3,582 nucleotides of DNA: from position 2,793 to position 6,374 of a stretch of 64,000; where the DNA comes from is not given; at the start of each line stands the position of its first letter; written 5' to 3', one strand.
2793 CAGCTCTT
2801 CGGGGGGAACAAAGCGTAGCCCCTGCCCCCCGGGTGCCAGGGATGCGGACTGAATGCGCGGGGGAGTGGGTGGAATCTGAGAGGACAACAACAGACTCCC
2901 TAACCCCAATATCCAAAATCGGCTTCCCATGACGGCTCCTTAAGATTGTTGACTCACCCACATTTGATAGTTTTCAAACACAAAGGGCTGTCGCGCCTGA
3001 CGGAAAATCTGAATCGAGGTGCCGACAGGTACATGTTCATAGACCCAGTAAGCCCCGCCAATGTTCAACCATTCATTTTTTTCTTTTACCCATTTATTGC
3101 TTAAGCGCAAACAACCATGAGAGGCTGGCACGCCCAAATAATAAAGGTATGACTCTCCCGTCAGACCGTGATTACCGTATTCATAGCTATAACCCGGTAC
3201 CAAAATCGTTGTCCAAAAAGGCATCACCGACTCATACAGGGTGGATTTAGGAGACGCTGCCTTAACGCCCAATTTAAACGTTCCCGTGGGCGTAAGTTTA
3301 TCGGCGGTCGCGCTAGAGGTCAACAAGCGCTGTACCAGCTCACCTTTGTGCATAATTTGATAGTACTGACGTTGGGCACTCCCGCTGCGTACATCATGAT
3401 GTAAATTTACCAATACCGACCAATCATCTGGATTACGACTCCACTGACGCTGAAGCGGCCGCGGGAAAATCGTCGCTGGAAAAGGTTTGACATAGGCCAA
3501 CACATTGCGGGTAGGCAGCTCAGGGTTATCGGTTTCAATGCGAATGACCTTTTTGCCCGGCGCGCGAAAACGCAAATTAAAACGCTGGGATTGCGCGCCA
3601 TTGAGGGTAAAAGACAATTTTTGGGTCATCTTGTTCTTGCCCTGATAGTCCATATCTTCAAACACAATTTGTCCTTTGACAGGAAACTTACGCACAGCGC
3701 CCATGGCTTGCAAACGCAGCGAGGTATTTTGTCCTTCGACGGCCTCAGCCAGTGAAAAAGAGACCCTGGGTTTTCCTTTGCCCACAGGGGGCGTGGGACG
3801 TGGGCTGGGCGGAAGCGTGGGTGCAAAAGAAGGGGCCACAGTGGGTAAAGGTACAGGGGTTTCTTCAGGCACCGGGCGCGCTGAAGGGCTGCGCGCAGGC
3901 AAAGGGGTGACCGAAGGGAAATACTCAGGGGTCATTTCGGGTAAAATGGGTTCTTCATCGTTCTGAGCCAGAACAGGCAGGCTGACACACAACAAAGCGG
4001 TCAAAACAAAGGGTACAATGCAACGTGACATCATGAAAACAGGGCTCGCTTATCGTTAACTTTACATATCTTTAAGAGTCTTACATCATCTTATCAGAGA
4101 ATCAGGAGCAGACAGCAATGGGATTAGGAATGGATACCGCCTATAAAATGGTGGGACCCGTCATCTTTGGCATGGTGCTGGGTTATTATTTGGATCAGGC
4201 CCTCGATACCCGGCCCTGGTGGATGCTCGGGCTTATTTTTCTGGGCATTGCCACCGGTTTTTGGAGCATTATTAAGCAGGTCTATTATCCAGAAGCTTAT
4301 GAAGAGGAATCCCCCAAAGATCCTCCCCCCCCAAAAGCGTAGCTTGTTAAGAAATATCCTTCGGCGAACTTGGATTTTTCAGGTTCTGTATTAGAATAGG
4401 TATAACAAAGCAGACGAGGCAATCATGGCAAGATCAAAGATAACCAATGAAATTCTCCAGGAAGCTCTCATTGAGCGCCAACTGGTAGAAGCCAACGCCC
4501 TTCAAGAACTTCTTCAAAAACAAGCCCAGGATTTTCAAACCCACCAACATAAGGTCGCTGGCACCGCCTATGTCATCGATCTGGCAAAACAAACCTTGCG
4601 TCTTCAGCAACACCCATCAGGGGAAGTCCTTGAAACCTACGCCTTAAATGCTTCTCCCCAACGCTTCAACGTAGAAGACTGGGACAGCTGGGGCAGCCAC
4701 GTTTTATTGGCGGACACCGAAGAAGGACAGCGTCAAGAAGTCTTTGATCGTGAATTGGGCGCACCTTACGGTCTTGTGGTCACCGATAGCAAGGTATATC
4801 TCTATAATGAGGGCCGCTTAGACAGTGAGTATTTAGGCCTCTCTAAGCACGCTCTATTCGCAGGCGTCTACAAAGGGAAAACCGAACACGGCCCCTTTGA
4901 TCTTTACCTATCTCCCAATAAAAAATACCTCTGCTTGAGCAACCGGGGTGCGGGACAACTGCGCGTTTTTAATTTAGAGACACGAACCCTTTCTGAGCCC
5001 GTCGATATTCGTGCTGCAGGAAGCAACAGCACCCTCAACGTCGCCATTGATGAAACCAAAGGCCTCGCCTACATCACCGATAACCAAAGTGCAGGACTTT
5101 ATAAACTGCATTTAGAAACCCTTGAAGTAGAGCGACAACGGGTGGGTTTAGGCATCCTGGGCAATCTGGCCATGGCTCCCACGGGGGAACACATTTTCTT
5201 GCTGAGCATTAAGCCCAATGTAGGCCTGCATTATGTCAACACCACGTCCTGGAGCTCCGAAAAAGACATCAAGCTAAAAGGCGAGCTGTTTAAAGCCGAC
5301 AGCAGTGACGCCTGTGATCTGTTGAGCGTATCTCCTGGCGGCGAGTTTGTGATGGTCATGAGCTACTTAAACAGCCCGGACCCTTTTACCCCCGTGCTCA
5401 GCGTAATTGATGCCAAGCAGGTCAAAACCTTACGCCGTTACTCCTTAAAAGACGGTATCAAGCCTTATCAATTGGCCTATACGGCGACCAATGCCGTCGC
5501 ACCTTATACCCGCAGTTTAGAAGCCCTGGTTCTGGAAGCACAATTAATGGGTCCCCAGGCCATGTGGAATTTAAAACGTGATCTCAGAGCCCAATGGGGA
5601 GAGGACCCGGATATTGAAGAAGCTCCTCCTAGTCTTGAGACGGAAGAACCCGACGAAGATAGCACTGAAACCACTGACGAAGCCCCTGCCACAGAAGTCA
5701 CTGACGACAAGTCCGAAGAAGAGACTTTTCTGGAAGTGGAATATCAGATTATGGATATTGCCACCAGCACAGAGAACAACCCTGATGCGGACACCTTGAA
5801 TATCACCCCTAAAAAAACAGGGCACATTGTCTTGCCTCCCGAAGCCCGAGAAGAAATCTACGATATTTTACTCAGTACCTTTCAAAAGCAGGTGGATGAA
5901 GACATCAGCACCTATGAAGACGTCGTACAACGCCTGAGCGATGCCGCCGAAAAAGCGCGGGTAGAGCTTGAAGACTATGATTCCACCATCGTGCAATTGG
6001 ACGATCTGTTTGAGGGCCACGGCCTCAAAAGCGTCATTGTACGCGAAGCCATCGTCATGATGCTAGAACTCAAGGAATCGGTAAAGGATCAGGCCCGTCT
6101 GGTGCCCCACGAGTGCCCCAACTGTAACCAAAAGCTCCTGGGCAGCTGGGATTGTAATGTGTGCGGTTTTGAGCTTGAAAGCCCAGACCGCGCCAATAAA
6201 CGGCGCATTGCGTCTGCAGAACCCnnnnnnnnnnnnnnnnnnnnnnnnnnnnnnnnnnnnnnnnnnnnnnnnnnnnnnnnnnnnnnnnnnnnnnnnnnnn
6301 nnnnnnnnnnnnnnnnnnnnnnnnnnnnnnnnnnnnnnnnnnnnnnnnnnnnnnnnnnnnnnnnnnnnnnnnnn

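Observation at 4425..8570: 1381-aa cytoplasmic multi-propeller NHL protein with zinc ribbon and acidic linker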

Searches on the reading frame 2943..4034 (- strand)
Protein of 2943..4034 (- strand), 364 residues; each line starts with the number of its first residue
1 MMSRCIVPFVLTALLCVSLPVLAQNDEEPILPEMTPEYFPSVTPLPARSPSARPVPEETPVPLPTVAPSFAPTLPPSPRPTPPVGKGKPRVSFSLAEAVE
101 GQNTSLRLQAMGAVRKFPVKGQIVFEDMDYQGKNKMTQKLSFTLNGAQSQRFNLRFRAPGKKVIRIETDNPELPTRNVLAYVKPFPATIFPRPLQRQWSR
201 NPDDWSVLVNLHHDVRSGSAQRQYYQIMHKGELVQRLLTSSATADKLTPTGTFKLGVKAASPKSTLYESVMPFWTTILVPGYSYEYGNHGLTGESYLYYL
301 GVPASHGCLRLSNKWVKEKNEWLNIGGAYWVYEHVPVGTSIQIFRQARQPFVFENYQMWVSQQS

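Call 3: search_protein_families(library=pfam, proteins=[window:2943-4034:-], max_evalue=1)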
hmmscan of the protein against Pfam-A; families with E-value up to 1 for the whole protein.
window:2943-4034:- (364 aa): 2 families
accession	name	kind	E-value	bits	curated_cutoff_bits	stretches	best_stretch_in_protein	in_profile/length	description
PF03734.19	YkuD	-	7.9e-11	43.2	23.4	1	221-343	10-146/146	L,D-transpeptidase catalytic domain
PF05357.18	Phage_Coat_A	-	0.052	13.8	20.8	1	272-338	5-62/63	Phage Coat Protein A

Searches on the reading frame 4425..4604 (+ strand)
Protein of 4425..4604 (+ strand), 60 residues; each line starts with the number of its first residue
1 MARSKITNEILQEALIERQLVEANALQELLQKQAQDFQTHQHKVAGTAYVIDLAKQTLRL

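Call 91: search_protein_families(library=pfam, proteins=[window:4425-4604:+], max_evalue=10)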
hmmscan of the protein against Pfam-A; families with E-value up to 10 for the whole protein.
seq(60 aa): 5 families
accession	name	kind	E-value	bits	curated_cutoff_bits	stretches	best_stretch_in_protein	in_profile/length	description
PF20701.3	HetE-N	-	0.042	14.6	25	1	5-46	53-94/102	Het-E N-terminal domain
PF12352.13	V-SNARE_C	-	0.044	14.5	27.1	1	23-59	24-60/66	Snare region anchored in the vesicle membrane C-terminus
PF06905.18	FAIM1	-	0.095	12.8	22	1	21-59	76-114/172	Fas apoptotic inhibitory molecule (FAIM1)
PF11848.13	DUF3368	-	0.1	13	27.3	1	44-56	1-13/46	Domain of unknown function (DUF3368)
PF10517.14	DM13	-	0.11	13.5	25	1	37-60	2-23/105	Electron transfer DM13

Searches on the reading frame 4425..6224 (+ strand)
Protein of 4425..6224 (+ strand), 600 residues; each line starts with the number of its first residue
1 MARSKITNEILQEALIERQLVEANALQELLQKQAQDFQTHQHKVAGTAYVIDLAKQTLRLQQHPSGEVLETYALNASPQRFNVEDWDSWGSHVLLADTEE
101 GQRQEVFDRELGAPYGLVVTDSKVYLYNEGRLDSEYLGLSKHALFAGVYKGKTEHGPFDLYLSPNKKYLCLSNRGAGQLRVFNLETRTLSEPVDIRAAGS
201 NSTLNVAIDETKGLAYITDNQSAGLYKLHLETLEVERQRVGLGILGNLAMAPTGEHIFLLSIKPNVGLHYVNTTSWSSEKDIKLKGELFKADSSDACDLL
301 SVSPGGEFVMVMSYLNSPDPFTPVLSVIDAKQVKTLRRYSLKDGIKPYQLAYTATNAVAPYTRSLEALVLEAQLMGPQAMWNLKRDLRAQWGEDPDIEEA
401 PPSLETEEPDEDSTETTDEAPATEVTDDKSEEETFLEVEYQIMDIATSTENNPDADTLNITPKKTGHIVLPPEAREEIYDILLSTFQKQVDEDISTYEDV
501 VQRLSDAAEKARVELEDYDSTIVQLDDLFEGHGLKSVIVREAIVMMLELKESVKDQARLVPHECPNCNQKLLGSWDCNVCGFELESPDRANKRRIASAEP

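Call 42: predict_structure(alignment_id=A4)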
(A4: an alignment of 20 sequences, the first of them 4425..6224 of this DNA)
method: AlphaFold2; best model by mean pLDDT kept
length: 600 residues; sequences in the alignment: 20
mean_pLDDT: 80.2   pTM: 0.63
mean pLDDT of the five models: 80.2, 78.3, 77.4, 77.1, 75.7
residues with pLDDT >= 90: 236; 70-90: 250; 50-70: 47; < 50: 67
segments of 3 or more residues with pLDDT < 50: 399-457, 597-600
pLDDT, mean of each block of 10 residues (from residue 1): 66 88 91 93 95 93 95 84 89 89 86 94 92 92 93 88 96 95 96 93 94 94 94 93 92 91 89 91 81 79 91 73 88 89 86 93 89 88 86 64 32 28 32 27 29 46 79 87 82 81 90 89 83 81 73 55 76 74 68 50
secondary structure, 60 per line:
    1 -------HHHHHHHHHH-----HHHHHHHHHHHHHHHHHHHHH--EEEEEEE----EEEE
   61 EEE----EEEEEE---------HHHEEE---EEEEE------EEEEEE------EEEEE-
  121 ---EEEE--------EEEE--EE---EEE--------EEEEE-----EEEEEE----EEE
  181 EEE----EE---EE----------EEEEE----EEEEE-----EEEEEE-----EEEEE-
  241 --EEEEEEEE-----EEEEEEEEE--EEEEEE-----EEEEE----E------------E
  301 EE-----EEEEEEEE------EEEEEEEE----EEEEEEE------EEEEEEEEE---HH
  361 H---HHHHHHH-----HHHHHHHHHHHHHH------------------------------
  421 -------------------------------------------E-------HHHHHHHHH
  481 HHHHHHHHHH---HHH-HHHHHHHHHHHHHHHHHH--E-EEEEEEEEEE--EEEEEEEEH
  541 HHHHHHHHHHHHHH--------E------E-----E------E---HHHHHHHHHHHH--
elements in order: H8-17 H23-43 E46-52 E57-63 E68-73 E86-88 E92-96 E103-108 E115-119 E124-127 E136-139 E147-149 E158-162 E168-173 E178-183 E205-209 E214-218 E224-229 E235-239 E243-250 E256-264 E267-272 E278-282 E300-302 E308-315 E322-329 E334-340 E347-355 H365-371 H377-390 H472-490 H498-515 E520-529 E532-539 H540-554 H587-598

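Call 47: fold_search(model_id=the predicted structure, library=pdb)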
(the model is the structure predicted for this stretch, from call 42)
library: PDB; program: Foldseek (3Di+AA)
matches with E <= 10: 1854; with E <= 0.001: 1246
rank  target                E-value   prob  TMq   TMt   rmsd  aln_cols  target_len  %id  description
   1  1l0q_A                1.5e-12  1.00  0.27  0.39   9.7       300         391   16  Tandem YVTN beta-propeller and PKD domains from an archaeal surface layer protein (released 2002-11-06)
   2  5yzv_A                1.6e-10  1.00  0.26  0.49  10.6       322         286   13  Biophysical and structural characterization of the thermostable WD40 domain of a prokaryotic protein, Thermomonospora  (released 2018-10-03)
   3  5c2v_B                3.0e-10  1.00  0.24  0.39   4.6       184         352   12  Kuenenia stuttgartiensis Hydrazine Synthase (released 2015-10-14)
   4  1jju_B                6.1e-10  1.00  0.23  0.36  13.2       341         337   16  Structure of a Quinohemoprotein Amine Dehydrogenase with a Unique Redox Cofactor and Highly Unusual Crosslinking (released 2001-12-12)
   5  6rtd_B                1.0e-09  1.00  0.25  0.30  16.1       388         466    9  Dihydro-heme d1 dehydrogenase NirN in complex with DHE (released 2019-06-19)
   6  7uwf_A                1.1e-09  1.00  0.25  0.39  14.3       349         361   12  Human Rix1 sub-complex scaffold (released 2022-11-02)
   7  5yzv_B                1.5e-09  1.00  0.26  0.50   9.8       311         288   13  Biophysical and structural characterization of the thermostable WD40 domain of a prokaryotic protein, Thermomonospora  (released 2018-10-03)
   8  5yzv_C                2.9e-09  1.00  0.22  0.41  14.5       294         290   13  Biophysical and structural characterization of the thermostable WD40 domain of a prokaryotic protein, Thermomonospora  (released 2018-10-03)
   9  6qw6_4B               3.5e-09  1.00  0.27  0.42  15.7       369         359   13  Structure of the human U5.U4/U6 tri-snRNP at 2.9A resolution. (released 2019-04-17)
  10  8h6k_4C               3.9e-09  1.00  0.26  0.35  20.1       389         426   12  Cryo-EM structure of human exon-defined spliceosome in the mature B state. (released 2024-05-01)
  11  5f75_A                4.2e-09  1.00  0.28  0.34  13.0       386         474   12  Thiocyanate dehydrogenase from Thioalkalivibrio paradoxus (released 2016-12-14)
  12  3mxx                  4.6e-09  1.00  0.24  0.44  11.1       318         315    8  Crystal structure of WDR5 mutant (S62A) (released 2010-10-20)
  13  9n73_LO               4.9e-09  1.00  0.25  0.20  19.8       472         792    9  SSU processome maturation and disassembly, State G (released 2025-10-29)
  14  3bws_A                5.1e-09  1.00  0.24  0.33  15.9       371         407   13  Crystal structure of the leptospiral antigen Lp49 (released 2008-10-07)
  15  2ymu_A                5.4e-09  1.00  0.23  0.24  18.9       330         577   12  Structure of a highly repetitive propeller structure (released 2012-10-17)
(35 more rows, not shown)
